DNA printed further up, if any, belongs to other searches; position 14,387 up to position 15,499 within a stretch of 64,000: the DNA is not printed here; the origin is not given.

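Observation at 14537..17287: ECF sigma / anti-sigma system built on barrel-less TonB plug domains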

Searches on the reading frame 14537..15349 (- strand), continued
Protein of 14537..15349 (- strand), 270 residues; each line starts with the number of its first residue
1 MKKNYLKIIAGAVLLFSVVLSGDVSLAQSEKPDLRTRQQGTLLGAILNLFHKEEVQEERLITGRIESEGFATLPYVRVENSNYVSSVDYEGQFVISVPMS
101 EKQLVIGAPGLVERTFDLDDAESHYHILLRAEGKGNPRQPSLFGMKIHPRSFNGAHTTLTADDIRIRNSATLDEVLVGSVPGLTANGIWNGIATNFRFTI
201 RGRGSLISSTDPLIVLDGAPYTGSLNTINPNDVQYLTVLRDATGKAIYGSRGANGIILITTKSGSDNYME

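Call 106: search_solved_structures(query=L041:4574-6592:+, max_evalue=0.1, show_alignments=1)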
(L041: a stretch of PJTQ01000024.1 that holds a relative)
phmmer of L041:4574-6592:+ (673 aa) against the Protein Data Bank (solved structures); distinct sequences matched with E-value up to 0.1: 14.
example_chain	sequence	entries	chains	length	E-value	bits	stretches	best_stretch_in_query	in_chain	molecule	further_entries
4ziu_A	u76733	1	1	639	4.4e-06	28.8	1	87-322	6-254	Uncharacterized lipoprotein YfhM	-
5a42_A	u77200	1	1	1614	8.1e-06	28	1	74-322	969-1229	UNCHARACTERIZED LIPOPROTEIN YFHM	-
4ziq_A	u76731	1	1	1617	8.1e-06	28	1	74-322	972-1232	Uncharacterized lipoprotein YfhM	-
4rtd_A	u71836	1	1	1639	8.3e-06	27.9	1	74-322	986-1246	Uncharacterized lipoprotein YfhM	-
7voo_A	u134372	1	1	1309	0.0058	18.5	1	26-250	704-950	Alpha-2-macroglobulin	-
7von_A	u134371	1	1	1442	0.0068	18.3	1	26-250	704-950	Alpha-2-macroglobulin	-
6tav_A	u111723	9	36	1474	0.0071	18.2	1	26-250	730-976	Alpha-2-macroglobulin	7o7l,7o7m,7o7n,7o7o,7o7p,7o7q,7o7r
4u48_A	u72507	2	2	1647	0.0075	18.2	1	86-322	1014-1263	Putative inner membrane lipoprotein | alpha-2-macroglobulin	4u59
7q1y_A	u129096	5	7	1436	0.012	17.4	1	25-249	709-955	Alpha-2-macroglobulin-like protein 1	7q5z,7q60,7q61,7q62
7s62_A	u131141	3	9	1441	0.027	16.3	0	27-102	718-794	Alpha 2-macroglobulin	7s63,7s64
2mw1_A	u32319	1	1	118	0.047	15.5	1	517-584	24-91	Lipocalin-like protein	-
5hcc_A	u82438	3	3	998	0.07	15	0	27-147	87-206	Complement C5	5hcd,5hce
6rqj_A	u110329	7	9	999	0.07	14.9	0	27-147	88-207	Complement C5 | Complement C5 alpha chain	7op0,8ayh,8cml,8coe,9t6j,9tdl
3kls_A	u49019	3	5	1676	0.086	14.6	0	27-147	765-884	Complement C5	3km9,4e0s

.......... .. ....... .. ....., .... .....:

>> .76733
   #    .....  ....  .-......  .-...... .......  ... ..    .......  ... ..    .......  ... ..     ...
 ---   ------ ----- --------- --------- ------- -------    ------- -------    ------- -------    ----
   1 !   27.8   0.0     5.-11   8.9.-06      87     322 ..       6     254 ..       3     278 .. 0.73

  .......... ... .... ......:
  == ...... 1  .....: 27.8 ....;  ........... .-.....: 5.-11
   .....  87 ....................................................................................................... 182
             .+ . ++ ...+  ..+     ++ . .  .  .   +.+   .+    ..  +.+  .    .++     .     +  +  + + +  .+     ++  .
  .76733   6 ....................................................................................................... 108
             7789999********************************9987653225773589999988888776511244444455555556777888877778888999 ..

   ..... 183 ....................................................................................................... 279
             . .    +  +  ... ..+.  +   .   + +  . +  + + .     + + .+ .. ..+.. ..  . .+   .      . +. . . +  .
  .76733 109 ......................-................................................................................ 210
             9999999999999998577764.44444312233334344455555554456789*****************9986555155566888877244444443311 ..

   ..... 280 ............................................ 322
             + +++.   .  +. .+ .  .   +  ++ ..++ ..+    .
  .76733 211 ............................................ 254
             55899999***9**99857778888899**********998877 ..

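Call 107: search_solved_structures(query=L041:647-3946:+, max_evalue=0.1, show_alignments=0)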
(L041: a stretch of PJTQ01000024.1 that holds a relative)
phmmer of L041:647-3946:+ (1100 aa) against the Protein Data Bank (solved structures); distinct sequences matched with E-value up to 0.1: 1.
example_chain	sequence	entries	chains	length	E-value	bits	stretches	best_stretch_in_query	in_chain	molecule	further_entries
5jpm_A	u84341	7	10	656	0.094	13.6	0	219-406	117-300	Complement C4-A | Complement C4 beta chain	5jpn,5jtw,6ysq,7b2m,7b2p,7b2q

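Call 112: find_related_loci(query=A2, collection=viral_contigs, flank=3000)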
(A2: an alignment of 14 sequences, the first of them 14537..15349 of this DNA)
Query A2 (270 aa) in viral_contigs; peptide patterns used: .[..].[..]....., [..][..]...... (x = any residue, [..] = any of these).
12 stretches matched a pattern, but none encodes a relative of the query by tblastn (E <= 1e-3).
